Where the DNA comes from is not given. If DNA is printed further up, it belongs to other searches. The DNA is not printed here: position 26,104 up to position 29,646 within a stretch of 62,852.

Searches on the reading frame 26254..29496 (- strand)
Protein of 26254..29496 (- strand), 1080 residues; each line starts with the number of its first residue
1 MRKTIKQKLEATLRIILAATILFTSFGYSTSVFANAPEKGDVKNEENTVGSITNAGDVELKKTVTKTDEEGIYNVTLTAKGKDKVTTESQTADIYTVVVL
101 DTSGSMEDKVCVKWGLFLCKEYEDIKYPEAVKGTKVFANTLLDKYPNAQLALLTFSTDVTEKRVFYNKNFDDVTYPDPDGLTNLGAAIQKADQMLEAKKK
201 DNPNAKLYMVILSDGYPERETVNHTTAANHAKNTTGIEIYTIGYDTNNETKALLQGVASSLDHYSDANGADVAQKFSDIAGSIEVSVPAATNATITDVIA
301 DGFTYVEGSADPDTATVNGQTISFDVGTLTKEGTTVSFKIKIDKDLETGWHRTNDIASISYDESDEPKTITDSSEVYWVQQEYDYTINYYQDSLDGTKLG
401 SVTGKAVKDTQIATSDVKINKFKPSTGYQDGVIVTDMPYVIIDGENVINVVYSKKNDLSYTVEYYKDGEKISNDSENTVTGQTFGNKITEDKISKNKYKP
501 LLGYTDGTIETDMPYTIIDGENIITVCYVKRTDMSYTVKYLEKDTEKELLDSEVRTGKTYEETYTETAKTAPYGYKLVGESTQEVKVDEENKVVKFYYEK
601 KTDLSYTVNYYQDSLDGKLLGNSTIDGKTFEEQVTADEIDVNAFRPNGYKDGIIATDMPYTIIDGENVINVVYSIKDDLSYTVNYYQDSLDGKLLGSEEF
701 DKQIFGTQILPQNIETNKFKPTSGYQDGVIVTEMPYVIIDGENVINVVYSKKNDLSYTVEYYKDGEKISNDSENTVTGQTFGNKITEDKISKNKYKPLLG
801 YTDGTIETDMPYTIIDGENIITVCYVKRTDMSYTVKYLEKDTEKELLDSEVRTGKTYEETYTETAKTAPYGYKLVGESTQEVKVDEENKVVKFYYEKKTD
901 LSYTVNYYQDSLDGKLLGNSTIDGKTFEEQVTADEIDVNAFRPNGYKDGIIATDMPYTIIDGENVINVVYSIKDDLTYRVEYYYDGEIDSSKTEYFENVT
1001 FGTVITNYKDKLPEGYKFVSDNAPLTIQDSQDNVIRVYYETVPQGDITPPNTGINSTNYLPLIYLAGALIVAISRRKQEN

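Call 108: search_protein_families(library=pfam, proteins=[window:26254-29496:-], max_evalue=0.001)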
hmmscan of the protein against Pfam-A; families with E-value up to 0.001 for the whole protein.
window:26254-29496:- (1080 aa): 3 families
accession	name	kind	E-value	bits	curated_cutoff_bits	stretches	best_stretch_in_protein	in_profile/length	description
PF00092.34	VWA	-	2.7e-12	47.7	23.8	1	97-264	3-159/174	von Willebrand factor type A domain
PF13519.12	VWA_2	-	1.3e-07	32.6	27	1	96-215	1-106/107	von Willebrand factor type A domain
PF06953.17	ArsD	-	0.00021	22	27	0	733-776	72-115/123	Arsenical resistance operon protein ArsD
